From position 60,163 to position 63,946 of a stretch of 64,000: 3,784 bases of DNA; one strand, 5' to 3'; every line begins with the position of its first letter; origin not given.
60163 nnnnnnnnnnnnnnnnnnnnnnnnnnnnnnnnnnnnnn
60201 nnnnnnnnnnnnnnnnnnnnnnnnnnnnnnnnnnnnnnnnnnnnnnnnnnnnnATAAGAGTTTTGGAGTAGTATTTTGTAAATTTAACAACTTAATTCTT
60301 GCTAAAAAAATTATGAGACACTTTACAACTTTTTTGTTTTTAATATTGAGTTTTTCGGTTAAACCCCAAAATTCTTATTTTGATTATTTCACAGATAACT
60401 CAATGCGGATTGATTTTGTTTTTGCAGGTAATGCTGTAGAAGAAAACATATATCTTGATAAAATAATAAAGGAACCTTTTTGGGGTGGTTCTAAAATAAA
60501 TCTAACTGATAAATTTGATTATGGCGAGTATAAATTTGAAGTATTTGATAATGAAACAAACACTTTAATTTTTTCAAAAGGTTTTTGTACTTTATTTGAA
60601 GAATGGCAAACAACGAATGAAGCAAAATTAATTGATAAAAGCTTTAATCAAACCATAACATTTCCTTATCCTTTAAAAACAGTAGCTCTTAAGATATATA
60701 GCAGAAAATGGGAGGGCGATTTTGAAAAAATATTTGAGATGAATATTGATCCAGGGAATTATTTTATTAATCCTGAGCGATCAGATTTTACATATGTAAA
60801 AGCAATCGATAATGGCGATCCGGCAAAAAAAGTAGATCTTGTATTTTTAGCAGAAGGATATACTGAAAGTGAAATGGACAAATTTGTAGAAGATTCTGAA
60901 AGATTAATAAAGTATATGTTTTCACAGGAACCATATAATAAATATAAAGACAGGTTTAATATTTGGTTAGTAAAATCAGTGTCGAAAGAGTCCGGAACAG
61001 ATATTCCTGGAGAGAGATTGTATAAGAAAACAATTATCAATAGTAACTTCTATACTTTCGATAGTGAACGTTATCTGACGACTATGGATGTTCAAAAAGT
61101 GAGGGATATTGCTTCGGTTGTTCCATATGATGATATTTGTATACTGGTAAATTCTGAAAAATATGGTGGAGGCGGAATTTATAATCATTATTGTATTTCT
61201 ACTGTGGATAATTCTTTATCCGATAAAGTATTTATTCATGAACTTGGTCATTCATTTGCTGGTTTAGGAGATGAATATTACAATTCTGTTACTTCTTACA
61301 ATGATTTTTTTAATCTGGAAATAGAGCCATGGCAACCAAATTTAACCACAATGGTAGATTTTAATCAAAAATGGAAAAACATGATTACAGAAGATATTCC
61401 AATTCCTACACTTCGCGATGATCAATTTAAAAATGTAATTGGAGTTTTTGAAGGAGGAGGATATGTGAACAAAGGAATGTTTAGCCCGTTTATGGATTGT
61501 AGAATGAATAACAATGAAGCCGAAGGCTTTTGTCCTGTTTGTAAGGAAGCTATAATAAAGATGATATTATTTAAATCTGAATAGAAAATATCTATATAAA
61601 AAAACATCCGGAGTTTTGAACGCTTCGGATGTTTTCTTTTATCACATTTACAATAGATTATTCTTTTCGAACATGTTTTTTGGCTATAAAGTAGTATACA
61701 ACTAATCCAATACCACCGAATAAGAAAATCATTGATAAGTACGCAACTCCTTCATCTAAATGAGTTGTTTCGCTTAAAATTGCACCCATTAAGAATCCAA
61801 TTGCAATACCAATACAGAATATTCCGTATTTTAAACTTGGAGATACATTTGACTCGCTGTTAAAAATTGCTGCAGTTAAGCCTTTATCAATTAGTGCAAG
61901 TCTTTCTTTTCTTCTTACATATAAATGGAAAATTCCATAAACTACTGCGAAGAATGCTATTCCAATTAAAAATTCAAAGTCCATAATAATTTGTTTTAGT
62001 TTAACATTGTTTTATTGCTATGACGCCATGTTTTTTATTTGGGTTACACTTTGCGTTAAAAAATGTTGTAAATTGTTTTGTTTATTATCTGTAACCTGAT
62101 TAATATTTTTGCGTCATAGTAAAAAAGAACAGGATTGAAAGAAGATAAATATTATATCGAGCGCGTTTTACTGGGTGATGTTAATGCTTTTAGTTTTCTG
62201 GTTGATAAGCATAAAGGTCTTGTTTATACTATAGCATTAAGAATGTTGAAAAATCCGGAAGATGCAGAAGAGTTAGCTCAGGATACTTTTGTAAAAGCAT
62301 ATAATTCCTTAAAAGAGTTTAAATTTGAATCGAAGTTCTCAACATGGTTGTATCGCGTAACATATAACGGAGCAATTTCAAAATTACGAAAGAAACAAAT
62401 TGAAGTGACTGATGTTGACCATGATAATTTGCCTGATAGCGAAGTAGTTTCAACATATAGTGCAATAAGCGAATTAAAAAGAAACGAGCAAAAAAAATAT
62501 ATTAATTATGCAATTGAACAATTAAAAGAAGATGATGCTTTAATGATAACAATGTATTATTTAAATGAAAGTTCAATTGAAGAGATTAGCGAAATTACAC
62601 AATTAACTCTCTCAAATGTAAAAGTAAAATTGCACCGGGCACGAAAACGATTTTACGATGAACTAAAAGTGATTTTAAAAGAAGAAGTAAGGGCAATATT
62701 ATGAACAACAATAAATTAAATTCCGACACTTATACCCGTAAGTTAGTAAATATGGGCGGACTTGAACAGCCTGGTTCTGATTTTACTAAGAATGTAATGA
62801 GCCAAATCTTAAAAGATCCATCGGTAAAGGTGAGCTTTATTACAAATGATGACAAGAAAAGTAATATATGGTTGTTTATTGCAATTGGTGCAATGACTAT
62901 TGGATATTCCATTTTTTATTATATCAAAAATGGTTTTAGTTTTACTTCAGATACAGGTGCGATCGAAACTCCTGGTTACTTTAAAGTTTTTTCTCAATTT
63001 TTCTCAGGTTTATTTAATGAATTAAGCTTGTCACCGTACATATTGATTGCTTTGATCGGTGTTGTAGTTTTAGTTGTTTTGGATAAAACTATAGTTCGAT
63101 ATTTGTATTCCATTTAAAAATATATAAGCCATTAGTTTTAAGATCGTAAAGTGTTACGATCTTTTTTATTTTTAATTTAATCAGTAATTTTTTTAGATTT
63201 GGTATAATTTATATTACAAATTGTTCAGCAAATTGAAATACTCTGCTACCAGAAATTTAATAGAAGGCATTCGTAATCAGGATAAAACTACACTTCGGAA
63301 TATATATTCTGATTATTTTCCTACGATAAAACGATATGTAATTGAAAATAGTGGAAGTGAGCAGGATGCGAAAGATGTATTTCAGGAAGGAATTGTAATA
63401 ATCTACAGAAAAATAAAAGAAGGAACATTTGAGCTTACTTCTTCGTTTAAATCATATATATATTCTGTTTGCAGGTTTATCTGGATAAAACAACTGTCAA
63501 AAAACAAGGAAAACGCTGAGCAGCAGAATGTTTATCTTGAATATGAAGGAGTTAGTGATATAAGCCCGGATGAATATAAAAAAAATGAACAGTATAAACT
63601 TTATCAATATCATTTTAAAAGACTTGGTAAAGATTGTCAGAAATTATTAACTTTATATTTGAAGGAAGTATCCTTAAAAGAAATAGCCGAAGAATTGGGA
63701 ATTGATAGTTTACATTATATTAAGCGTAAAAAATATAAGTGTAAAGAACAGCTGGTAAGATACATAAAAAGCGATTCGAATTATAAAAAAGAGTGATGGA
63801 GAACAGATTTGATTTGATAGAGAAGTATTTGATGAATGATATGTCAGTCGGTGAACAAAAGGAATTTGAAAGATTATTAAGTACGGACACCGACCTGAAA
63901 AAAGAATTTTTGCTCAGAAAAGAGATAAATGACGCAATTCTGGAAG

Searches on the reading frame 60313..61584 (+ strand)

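Call 10: search_protein_families(library=pfam, max_evalue=0.00001, proteins=[window:60313-61584:+])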
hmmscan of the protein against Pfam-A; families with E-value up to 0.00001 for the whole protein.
window:60313-61584:+ (423 aa): 2 families
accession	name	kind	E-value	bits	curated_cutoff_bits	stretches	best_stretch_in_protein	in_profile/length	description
PF09471.16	Peptidase_M64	-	9.4e-72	242.1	26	2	165-366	4-205/302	IgA Peptidase M64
PF16217.10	M64_N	-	5.3e-40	136.2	27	1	23-141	3-121/122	Peptidase M64 N-terminus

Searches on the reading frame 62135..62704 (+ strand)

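Call 10: search_protein_families(library=pfam, max_evalue=0.00001, proteins=[window:62135-62704:+])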
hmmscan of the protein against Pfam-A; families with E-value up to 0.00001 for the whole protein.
window:62135-62704:+ (189 aa): 3 families
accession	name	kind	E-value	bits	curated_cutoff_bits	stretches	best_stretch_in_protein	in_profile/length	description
PF04542.20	Sigma70_r2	-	3.7e-19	68.7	24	1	22-88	1-69/71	Sigma-70 region 2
PF08281.18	Sigma70_r4_2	-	2.6e-13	49.8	25.7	1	123-172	4-53/54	Sigma-70, region 4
PF04545.22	Sigma70_r4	-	2.3e-06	27.4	24.1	1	126-172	1-47/50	Sigma-70, region 4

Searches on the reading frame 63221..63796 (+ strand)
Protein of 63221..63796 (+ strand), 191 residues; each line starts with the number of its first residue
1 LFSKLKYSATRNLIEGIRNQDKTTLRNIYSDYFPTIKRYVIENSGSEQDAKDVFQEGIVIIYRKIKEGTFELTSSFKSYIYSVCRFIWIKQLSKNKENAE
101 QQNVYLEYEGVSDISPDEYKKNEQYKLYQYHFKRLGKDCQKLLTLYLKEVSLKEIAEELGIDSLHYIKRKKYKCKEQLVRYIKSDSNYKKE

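Call 10: search_protein_families(library=pfam, max_evalue=0.00001, proteins=[window:63221-63796:+])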
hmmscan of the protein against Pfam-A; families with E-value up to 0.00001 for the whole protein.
window:63221-63796:+ (191 aa): 1 family
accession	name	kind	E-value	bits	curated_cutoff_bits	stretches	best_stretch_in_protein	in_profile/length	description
PF04542.20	Sigma70_r2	-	4.4e-07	30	24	1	29-96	2-69/71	Sigma-70 region 2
